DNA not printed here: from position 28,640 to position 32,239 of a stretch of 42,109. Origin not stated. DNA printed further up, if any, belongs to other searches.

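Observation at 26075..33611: Five translationally coupled genes: B12-radical-SAM, TIR-STAND NTPase, UbiA, UbiA, secreted protein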

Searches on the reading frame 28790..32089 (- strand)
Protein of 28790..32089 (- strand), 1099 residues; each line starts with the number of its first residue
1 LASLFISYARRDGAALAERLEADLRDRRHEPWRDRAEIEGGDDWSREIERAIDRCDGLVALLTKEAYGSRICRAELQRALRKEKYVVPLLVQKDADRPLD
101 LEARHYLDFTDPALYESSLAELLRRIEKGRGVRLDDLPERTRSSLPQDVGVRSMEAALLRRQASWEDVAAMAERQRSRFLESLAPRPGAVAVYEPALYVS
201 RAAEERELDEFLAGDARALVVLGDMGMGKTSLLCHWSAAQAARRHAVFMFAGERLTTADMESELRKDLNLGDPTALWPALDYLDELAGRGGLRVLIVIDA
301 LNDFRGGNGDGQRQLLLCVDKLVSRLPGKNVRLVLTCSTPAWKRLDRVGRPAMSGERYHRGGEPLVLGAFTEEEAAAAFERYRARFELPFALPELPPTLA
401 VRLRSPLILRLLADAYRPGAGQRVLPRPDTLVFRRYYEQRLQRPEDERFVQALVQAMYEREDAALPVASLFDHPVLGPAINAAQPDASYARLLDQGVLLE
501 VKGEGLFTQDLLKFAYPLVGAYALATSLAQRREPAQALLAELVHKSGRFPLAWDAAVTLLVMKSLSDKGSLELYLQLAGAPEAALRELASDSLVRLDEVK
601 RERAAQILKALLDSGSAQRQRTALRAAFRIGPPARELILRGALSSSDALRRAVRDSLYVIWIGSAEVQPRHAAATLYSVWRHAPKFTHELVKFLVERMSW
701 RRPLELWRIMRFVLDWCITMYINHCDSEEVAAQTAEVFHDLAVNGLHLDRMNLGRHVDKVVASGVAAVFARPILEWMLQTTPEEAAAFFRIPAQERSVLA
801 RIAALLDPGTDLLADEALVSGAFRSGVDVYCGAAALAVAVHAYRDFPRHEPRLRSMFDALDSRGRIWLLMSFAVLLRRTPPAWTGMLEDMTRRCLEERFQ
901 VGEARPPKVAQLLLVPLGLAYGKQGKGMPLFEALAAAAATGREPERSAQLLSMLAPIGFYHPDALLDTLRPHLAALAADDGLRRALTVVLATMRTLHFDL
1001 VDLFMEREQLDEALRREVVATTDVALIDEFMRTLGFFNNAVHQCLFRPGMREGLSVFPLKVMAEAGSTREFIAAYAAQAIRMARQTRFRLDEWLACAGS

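Call 8: search_protein_families(library=pfam, proteins=[window:28790-32089:-], max_evalue=0.01)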
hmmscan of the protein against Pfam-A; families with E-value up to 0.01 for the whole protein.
window:28790-32089:- (1099 aa): 4 families
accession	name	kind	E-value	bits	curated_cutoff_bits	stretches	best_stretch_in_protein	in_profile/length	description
PF13676.11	TIR_2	-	1.2e-24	87.6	28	1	5-122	2-121/122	TIR domain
PF20703.3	nSTAND1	-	1.2e-05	25.5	27.1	0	196-381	14-198/379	Novel STAND NTPase 1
PF05729.18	NACHT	-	1.8e-05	25.1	26.7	1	218-382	2-163/167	NACHT domain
PF13191.12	AAA_16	-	0.00011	23.2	32.6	1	201-322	5-141/167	AAA ATPase domain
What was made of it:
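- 31700..32089 (-): TIR domain of the TIR-STAND protein (residues 1-130), with the putative catalytic Glu75 in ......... Pfam TIR_2 1.2e-24 (call 8).
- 30944..31504 (-): STAND (NACHT-like) NTPase module (residues about 196-382). Walker A is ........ (K229); Walker B is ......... (D299). NACHT 1.8e-05 and nSTAND1 1.2e-05, both just under cut-off (call 8).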

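Call 9: search_protein_families(library=padloc, proteins=[window:28790-32089:-], max_evalue=0.01)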
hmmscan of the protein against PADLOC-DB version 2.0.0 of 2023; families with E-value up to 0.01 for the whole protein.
window:28790-32089:- (1099 aa): 16 families
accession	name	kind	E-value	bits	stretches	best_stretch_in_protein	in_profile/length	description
PDLC02012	SAVED5--SAVED_TIR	-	3.1e-14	50.9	1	3-83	15-95/404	-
PDLC02164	Avs2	-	3.3e-13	46.4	1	203-305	331-432/1504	-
PDLC02421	Aga_TIR-PNTD1-PNTD2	-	9.1e-08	29.6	1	4-128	6-134/430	Class I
PDLC02161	Avs2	-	5.4e-07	25.7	1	212-306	337-430/1499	-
PDLC02403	Aga_TIR-PNTD1-PNTD2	-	1.5e-06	25.5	1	4-128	5-133/443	Class I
PDLC03925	OloA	-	2.3e-06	25.2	1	537-703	103-257/596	-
PDLC03957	bSEFIR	-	1.6e-05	22.9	1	3-128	40-182/412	-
PDLC02166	Avs2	-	5.2e-05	18.9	1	200-337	320-452/1498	-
PDLC02165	Avs2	-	7.7e-05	18.6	1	218-306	212-299/1375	-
PDLC05062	PDC-S66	-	7.9e-05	20.2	1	4-54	151-201/282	-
PDLC02162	Avs2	-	0.00011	18.3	1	214-306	325-416/1379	-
PDLC00728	Effector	-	0.00015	18.9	1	3-74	11-82/432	TIR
PDLC02013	SAVED5--SAVED_TIR_JAB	-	0.00018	18.2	1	3-81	174-253/584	-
PDLC00727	Effector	-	0.00029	17.4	1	4-80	176-253/590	TIR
PDLC00434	ThsB1|ThsB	-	0.00034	17.8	1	4-93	141-230/396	TIR-like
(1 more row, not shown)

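Call 10: search_protein_families(library=ncbifam, proteins=[window:28790-32089:-], max_evalue=0.01)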
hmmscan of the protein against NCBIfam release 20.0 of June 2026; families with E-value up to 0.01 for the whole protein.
window:28790-32089:- (1099 aa): 5 families
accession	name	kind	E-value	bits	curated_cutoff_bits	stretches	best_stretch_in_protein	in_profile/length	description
NF058526.1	Thoeris_type3_ThcB4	equivalog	2.9e-12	46.1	220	1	4-128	130-261/375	Thoeris type III anti-phage system protein ThcB4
NF041813.1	Avs2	equivalog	3.3e-08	31.9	1000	1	215-306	164-254/1317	AVAST type 2 anti-phage system protein Avs2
NF040588.1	FxsC_Nterm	equivalog_domain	0.00028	20.9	130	1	22-79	39-95/182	TIR-like protein FxsC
NF058535.1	antiphage_EruA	equivalog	0.0017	16.5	1000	0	203-242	10-50/1318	NACHT domain-containing antiphage protein EruA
NF042941.1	Retron_TIR_antiphage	equivalog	0.008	15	600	0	3-89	341-431/464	TIR domain-containing anti-phage reverse transcriptase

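Call 15: find_encoding_contigs(protein=window:28790-32089:-, flank=10000, max_places=6)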
Protein window:28790-32089:- (1099 aa): no gene with exactly this product is on record in the collection.
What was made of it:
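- Tried and rejected: Exact-sequence look-up of the window's TIR-STAND gene found nothing (call 15).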

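Call 16: find_homologous_proteins(query=window:28790-32089:-)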
Query window:28790-32089:- (1099 aa): 38 proteins with E <= 0.001 among 8000 candidates.
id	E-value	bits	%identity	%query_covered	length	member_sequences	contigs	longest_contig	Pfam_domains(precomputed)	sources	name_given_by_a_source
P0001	0.0e+0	2425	100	100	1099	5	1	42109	PF05729.19,PF20703.4,PF13676.12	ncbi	ncbi:MAG TPA: toll/interleukin-1 receptor domain-containing protein [Burkholderiales bacterium]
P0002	0.0e+0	2093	86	100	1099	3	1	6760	PF13676.12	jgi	-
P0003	0.0e+0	2040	83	100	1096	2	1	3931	PF13676.12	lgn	-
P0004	0.0e+0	1926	79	100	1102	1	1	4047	PF13676.12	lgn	-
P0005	0.0e+0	1888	79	100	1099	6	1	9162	PF13676.12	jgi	-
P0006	0.0e+0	1855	78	100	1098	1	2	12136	PF05729.19,PF13676.12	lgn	-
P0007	0.0e+0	1465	63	99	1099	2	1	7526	PF05729.19,PF13676.12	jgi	-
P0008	0.0e+0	1427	61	99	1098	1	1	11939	PF13676.12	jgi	jgi:hypothetical protein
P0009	0.0e+0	1162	52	99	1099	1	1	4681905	PF05729.19,PF13676.12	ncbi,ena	-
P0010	0.0e+0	1136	51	99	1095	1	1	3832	PF05729.19,PF13676.12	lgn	-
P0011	0.0e+0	1111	51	99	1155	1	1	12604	PF05729.19,PF13676.12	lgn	-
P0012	0.0e+0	1090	50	99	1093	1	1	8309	PF13676.12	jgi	jgi:hypothetical protein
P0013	0.0e+0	1070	47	99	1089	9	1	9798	PF05729.19,PF13676.12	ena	-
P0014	5.2e-294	997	48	99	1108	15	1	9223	PF05729.19,PF13676.12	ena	-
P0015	8.7e-288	976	47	99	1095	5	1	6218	PF13676.12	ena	-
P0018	4.1e-278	944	46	99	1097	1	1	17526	PF01582.26,PF13676.12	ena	-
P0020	4.8e-213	728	39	99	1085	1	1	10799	PF05729.19,PF13401.13,PF13676.12,PF13191.13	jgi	jgi:hypothetical protein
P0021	2.6e-209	716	39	100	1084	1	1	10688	PF05729.19,PF13401.13,PF13676.12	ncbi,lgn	-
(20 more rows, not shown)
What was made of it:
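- Tried and rejected: The homology search identified the source instead: a Burkholderiales MAG contig of 42109 bp (call 16).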

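Call 17: find_encoding_contigs(protein=P0009, flank=10000, max_places=2)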
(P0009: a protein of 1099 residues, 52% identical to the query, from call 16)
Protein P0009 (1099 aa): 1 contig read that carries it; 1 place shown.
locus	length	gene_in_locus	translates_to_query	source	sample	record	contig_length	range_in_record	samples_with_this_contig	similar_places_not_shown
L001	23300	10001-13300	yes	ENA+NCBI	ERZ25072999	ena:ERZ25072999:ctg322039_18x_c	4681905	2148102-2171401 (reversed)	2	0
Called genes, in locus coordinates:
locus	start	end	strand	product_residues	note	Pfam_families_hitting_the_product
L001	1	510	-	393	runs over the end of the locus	PF01546:Peptidase_M20, PF07687:M20_dimer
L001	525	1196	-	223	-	PF01613:Flavin_Reduct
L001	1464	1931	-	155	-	PF00011:HSP20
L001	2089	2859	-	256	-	PF00106:adh_short, PF08659:KR, PF13561:adh_short_C2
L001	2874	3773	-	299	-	PF02668:TauD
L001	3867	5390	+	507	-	PF00171:Aldedh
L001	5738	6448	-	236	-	PF09339:HTH_IclR, PF01614:IclR_C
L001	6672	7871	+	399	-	PF02515:CoA_transf_3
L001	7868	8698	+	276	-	PF00285:Citrate_synt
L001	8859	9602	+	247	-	PF03567:Sulfotransfer_2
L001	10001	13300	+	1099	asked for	PF13676:TIR_2, PF05729:NACHT (weak)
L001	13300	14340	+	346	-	PF01040:UbiA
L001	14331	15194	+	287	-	PF01040:UbiA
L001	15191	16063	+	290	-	-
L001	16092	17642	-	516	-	PF04055:Radical_SAM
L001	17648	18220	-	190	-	PF02627:CMD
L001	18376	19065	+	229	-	PF01638:HxlR, PF02036:SCP2 (weak)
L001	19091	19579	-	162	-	-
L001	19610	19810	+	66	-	PF04241:DUF423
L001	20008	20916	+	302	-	PF00106:adh_short, PF01370:Epimerase (weak), PF08659:KR (weak), PF13561:adh_short_C2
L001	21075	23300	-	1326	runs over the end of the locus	PF00109:ketoacyl-synt, PF02801:Ketoacyl-synt_C, PF16197:KAsynt_C_assoc, PF22336:RhiE-like_linker, PF22621:CurL-like_PKS_C, PF00698:Acyl_transf_1, PF21089:PKS_DH_N, PF14765:PS-DH, +1 more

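Call 18: find_encoding_contigs(protein=P0018, flank=10000, max_places=2)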
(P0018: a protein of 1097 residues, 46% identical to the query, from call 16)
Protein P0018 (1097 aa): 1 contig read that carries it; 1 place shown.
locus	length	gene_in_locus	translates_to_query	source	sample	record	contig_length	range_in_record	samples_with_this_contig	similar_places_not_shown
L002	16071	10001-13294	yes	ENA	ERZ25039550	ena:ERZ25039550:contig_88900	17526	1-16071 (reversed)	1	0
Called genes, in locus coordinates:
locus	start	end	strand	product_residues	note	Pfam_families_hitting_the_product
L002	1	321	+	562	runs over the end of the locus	PF01979:Amidohydro_1, PF07969:Amidohydro_3 (weak)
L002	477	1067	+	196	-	-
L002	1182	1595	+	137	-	PF08818:DUF1801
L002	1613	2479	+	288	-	-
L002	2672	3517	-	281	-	PF13276:HTH_21, PF00665:rve, PF13683:rve_3, PF13333:rve_2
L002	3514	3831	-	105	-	PF01527:HTH_Tnp_1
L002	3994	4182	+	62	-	-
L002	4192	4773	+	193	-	PF06940:DUF1287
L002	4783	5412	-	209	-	-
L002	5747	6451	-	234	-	PF02163:Peptidase_M50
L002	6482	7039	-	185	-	PF08207:EFP_N, PF01132:EFP, PF09285:Elong-fact-P_C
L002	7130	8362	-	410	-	-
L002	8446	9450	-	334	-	-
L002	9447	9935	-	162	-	-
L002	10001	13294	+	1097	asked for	PF01582:TIR (faint), PF13676:TIR_2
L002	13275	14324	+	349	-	PF01040:UbiA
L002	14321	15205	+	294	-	PF01040:UbiA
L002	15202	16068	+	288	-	-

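Call 19: find_encoding_contigs(protein=P0020, flank=10000, max_places=2)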
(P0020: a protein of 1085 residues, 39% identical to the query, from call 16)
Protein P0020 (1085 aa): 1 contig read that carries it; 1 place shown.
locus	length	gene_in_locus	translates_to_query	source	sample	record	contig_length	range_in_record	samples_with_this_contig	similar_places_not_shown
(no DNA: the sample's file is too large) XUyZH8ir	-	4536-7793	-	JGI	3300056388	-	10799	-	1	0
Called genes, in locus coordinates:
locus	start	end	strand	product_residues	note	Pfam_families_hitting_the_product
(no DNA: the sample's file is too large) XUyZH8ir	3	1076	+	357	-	?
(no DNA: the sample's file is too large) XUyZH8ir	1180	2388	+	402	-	PF13676:TIR_2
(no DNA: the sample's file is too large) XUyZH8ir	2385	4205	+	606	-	PF13614:AAA_31 (faint), PF13676:TIR_2, PF20305:pYEATS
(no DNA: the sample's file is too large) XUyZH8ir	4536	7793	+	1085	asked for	PF13676:TIR_2, PF13191:AAA_16 (weak), PF05729:NACHT, PF13401:AAA_22 (weak)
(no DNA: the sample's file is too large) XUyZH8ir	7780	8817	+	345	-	PF01040:UbiA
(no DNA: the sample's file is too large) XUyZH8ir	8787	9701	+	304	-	PF01040:UbiA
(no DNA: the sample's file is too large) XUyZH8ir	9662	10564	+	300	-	-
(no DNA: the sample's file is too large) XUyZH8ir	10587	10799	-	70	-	?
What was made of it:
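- Two extra TIR genes lie beside the P0020 cassette (call 19).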

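Call 21: find_encoding_contigs(protein=P0021, flank=10000, max_places=2)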
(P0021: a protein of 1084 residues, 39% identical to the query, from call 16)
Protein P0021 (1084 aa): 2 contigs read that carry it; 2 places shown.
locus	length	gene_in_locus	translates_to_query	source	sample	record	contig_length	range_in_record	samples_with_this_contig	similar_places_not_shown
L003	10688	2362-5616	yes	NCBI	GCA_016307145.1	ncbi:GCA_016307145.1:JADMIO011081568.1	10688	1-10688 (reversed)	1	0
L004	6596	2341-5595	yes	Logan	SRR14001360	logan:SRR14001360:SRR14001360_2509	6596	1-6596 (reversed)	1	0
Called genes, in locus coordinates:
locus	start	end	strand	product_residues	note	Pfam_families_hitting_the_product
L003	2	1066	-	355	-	?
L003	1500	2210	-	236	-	PF02678:Pirin, PF07883:Cupin_2 (faint), PF17954:Pirin_C_2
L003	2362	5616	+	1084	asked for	PF13676:TIR_2, PF05729:NACHT, PF13401:AAA_22 (weak)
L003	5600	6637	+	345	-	PF01040:UbiA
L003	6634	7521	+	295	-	PF01040:UbiA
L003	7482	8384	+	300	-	-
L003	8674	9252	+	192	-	-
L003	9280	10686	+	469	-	?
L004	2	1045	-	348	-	?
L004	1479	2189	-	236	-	PF02678:Pirin, PF07883:Cupin_2 (faint), PF17954:Pirin_C_2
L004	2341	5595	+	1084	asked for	PF13676:TIR_2, PF05729:NACHT, PF13401:AAA_22 (weak)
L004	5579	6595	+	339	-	?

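Call 22: find_encoding_contigs(protein=P0011, flank=10000, max_places=2)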
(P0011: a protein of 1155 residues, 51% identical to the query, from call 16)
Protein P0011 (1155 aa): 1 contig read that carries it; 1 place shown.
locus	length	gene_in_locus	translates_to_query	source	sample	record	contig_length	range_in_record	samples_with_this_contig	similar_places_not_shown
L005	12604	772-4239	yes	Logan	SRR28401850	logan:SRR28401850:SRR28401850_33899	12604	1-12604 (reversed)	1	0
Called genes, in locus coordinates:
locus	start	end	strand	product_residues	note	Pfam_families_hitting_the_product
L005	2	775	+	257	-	?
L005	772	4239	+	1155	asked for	PF13676:TIR_2, PF05729:NACHT (weak)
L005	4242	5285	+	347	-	PF01040:UbiA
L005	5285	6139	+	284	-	PF01040:UbiA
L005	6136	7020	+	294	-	-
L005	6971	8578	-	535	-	PF04055:Radical_SAM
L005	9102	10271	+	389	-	-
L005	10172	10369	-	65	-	-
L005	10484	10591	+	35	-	-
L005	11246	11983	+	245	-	-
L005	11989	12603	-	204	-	?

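Call 23: find_encoding_contigs(protein=P0008, flank=10000, max_places=2)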
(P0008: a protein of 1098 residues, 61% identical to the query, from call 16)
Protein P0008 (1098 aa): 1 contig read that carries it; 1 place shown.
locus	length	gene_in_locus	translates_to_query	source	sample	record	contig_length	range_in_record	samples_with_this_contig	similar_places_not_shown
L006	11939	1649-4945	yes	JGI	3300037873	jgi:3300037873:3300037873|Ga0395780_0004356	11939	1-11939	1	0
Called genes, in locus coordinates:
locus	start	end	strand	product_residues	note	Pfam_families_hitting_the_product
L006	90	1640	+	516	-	PF02310:B12-binding (weak), PF04055:Radical_SAM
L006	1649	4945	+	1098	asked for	PF13676:TIR_2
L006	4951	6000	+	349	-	PF01040:UbiA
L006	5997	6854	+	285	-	PF01040:UbiA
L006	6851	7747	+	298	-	-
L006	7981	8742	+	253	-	PF00571:CBS (faint)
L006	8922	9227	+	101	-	-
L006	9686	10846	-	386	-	-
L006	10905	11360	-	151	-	-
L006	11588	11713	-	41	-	-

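Call 40: search_protein_families(library=pfam, proteins=[L003:8674-9252:+, L003:9280-10686:+, L002:9447-9935:-, L002:8446-9450:-, L002:7130-8362:-, L005:2-775:+, L005:9102-10271:+, L001:16092-17642:-, L005:6971-8578:-, L006:7981-8742:+], max_evalue=0.01)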
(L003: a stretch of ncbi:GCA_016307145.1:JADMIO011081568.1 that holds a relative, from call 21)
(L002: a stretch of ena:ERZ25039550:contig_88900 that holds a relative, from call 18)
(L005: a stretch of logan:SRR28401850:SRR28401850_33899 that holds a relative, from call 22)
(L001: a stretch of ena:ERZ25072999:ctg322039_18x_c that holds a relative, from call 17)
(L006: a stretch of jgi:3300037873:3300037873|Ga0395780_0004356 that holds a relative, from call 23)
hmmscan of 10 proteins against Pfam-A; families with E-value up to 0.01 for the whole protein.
L003:8674-9252:+ (192 aa): 0 families

L003:9280-10686:+ (469 aa): 2 families
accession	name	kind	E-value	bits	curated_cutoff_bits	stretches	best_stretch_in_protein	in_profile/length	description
PF01145.31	Band_7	-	3.9e-29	102.4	23.6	1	32-212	4-176/176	SPFH domain / Band 7 family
PF15975.10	Flot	-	2.9e-06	27.8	27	1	383-469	1-78/124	Flotillin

L002:9447-9935:- (162 aa): 0 families

L002:8446-9450:- (334 aa): 0 families

L002:7130-8362:- (410 aa): 0 families

L005:2-775:+ (257 aa): 0 families

L005:9102-10271:+ (389 aa): 0 families

L001:16092-17642:- (516 aa): 2 families
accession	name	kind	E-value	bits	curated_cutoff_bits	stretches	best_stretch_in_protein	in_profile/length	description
PF04055.27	Radical_SAM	-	4.1e-13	50.3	29.5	1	161-318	2-156/166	Radical SAM superfamily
PF02310.24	B12-binding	-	0.0038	17.5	32.1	1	55-118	50-119/121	B12 binding domain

L005:6971-8578:- (535 aa): 2 families
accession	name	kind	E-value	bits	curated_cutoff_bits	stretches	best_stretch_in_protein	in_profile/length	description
PF04055.27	Radical_SAM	-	5.6e-11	43.3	29.5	1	162-318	3-156/166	Radical SAM superfamily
PF19864.5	Radical_SAM_N2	-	0.0035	17.2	29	1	80-126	82-128/151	Radical SAM proteins, N-terminal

L006:7981-8742:+ (253 aa): 1 family
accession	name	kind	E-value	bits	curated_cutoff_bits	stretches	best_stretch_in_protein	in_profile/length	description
PF00571.33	CBS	-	2.3e-07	31.5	24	0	133-170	23-56/57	CBS domain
